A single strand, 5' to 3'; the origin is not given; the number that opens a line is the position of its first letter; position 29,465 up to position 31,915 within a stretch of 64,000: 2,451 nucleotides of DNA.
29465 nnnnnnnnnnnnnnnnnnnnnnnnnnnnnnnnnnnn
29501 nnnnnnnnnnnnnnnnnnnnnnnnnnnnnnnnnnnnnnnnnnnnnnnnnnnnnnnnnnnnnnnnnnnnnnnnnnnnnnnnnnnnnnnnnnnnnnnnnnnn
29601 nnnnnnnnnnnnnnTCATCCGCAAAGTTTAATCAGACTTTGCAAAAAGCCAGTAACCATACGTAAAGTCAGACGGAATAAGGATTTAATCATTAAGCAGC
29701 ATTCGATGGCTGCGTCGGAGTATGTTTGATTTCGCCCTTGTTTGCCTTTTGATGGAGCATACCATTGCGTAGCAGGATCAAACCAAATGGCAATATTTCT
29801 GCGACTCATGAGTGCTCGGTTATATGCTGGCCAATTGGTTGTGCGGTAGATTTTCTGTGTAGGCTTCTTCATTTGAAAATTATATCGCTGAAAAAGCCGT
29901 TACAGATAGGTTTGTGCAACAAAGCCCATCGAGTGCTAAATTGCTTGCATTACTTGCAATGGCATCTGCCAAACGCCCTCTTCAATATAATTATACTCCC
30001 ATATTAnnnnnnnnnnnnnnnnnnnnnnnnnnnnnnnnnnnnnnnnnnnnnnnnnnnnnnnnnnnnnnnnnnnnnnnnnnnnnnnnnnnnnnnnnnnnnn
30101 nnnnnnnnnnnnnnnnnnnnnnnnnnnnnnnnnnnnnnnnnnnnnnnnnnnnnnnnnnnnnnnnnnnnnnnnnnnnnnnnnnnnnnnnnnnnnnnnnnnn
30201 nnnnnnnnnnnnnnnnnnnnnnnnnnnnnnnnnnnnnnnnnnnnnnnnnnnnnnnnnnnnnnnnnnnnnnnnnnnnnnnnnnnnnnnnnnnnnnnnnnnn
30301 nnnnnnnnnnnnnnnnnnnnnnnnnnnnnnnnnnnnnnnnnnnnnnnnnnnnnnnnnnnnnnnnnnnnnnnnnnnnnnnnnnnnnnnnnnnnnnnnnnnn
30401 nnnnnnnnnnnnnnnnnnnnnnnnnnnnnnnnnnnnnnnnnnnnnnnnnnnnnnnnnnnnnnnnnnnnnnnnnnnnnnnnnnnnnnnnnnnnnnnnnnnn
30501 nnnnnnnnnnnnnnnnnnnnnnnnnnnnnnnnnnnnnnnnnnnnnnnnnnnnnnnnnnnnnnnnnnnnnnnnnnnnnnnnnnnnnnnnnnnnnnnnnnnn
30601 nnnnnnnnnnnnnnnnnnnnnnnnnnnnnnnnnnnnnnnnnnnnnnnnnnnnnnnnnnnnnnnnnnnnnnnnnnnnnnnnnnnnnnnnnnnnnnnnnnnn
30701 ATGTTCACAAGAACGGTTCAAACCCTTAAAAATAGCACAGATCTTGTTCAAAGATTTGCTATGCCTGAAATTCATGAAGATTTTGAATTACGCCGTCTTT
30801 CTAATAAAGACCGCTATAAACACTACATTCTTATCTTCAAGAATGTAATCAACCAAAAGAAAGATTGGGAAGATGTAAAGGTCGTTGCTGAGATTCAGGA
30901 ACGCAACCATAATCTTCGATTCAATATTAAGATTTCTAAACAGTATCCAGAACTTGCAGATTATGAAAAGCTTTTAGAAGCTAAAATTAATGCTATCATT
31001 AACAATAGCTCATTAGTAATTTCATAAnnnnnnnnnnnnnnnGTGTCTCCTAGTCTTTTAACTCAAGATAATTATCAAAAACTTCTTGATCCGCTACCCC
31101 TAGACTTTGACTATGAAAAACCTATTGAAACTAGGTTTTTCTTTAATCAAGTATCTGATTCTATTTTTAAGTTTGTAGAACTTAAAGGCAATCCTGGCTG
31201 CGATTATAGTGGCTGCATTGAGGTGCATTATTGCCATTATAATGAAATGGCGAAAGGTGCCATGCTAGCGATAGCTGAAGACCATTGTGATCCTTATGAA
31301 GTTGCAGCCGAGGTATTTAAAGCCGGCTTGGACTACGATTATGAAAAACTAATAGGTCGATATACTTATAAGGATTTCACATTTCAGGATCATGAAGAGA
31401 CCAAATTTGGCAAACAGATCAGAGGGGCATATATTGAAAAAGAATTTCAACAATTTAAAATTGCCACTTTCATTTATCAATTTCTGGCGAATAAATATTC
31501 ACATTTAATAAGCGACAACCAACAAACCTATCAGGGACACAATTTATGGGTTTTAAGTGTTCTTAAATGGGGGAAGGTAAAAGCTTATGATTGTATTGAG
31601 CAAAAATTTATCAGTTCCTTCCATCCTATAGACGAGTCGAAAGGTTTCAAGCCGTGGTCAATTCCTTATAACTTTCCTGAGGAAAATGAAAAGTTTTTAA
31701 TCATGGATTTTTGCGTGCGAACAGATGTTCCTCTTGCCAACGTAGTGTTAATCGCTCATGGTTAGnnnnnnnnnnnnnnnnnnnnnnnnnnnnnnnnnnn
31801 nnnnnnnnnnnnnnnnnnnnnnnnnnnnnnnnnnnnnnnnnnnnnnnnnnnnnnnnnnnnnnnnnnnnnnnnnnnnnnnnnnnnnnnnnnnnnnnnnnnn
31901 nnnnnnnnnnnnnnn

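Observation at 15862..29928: About 14-kb composite-transposon-like insertion (two inverted IS5-family copies) carrying an aldehyde/electrophile detoxification island inside the phage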

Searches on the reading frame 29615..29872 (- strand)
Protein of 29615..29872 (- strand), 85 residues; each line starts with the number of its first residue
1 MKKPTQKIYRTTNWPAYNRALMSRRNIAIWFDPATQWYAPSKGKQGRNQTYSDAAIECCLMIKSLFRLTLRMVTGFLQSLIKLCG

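Call 7: search_protein_families(library=pfam, proteins=[window:29615-29872:-])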
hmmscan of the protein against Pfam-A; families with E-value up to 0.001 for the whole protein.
window:29615-29872:- (85 aa): 1 family
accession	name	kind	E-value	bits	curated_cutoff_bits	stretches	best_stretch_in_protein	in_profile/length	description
PF13737.12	DDE_Tnp_1_5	-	1.9e-16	60.9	28.1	1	24-84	3-66/112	Transposase DDE domain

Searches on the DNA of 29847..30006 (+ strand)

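Call 52: search_dna_similar(query=window:29847-30006:+, collection=plasmids, mode=near, max_rows=40)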
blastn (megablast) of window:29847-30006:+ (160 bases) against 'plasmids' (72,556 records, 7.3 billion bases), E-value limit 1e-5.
Records with a match: 397; places in all: 674; records where one place covers at least 80% of the query: 24.
Best place of each record, by identity: >=99% 30; 95-99% 294; 90-95% 70; 80-90% 3.
By first word of the organism name: Acinetobacter 397.
By predicted mobility (MOB-suite, as given by PLSDB): mobilizable 250; non-mobilizable 100; conjugative 47.
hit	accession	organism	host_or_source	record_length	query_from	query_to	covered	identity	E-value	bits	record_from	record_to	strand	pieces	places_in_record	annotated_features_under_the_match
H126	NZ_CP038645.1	Acinetobacter baumannii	Homosapiens,blood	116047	1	160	100%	100.0%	5e-78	296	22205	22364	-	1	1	none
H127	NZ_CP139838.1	Acinetobacter baumannii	Homo sapiens,cell culture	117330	1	160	100%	100.0%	5e-78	296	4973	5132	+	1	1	none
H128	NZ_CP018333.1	Acinetobacter baumannii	Homo sapiens,sputum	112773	1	160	100%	98.8%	1e-74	285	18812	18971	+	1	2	none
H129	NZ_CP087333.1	Acinetobacter baumannii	Homo sapiens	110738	1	160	100%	98.8%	1e-74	285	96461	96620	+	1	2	IS5 family transposase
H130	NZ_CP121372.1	Acinetobacter baumannii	mixed culture,wastewater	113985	1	160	100%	98.8%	1e-74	285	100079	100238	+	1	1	IS5 family transposase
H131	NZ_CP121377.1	Acinetobacter baumannii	mixed culture,wastewater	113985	1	160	100%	98.8%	1e-74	285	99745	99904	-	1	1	IS5 family transposase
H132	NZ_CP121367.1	Acinetobacter baumannii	mixed culture,wastewater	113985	1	160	100%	98.8%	1e-74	285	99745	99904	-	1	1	IS5 family transposase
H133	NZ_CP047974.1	Acinetobacter baumannii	Homo sapiens,rectal swab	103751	1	160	100%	98.8%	1e-74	285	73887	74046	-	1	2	none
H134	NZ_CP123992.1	Acinetobacter baumannii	Homo sapiens,Whole organism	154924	1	160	100%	98.8%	1e-74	285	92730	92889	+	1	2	none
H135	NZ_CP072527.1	Acinetobacter baumannii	environment swab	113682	13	160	93%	98.6%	5e-68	263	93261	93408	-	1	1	none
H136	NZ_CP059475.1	Acinetobacter baumannii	Manis javanica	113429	13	160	93%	98.6%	5e-68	263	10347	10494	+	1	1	none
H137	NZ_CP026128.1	Acinetobacter baumannii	-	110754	13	160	93%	97.3%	1e-64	252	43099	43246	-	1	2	hypothetical protein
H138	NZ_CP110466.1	Acinetobacter baumannii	Homo sapiens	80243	13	160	93%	95.3%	1e-59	235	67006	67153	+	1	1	none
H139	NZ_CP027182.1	Acinetobacter baumannii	-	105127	13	160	93%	91.3%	1e-49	202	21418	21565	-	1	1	hypothetical protein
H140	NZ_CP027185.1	Acinetobacter baumannii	-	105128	13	160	93%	91.3%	1e-49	202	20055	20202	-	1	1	hypothetical protein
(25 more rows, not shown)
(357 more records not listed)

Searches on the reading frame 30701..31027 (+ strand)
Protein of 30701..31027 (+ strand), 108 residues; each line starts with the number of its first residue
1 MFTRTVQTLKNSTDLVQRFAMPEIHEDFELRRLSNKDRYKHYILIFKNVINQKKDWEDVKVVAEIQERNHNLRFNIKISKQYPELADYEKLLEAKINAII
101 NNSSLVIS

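Call 7: search_protein_families(library=pfam, proteins=[window:30701-31027:+])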
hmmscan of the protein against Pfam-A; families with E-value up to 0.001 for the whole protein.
window:30701-31027:+ (108 aa): 0 families

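Call 74: search_protein_families(library=phrogs, proteins=[window:30701-31027:+], max_evalue=0.00001)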
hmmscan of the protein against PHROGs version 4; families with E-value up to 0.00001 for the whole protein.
window:30701-31027:+ (108 aa): 1 family
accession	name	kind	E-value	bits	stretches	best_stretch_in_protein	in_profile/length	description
phrog_2594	-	unknown function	1.6e-40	138.7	1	1-106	6-115/118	-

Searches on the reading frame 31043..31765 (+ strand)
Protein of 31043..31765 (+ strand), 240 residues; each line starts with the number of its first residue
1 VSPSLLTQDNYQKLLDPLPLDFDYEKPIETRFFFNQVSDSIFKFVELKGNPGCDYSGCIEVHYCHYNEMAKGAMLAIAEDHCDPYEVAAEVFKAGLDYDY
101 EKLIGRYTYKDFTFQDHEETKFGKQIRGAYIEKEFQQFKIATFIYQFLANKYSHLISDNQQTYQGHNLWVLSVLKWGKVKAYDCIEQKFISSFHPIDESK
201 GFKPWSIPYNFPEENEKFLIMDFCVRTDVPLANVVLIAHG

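Call 7: search_protein_families(library=pfam, proteins=[window:31043-31765:+])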
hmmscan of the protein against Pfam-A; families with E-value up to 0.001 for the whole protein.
window:31043-31765:+ (240 aa): 0 families

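Call 74: search_protein_families(library=phrogs, proteins=[window:31043-31765:+], max_evalue=0.00001)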
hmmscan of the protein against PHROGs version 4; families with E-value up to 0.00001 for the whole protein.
window:31043-31765:+ (240 aa): 1 family
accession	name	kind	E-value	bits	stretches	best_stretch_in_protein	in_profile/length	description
phrog_3307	-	unknown function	1.3e-106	356.7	1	1-239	1-240/241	-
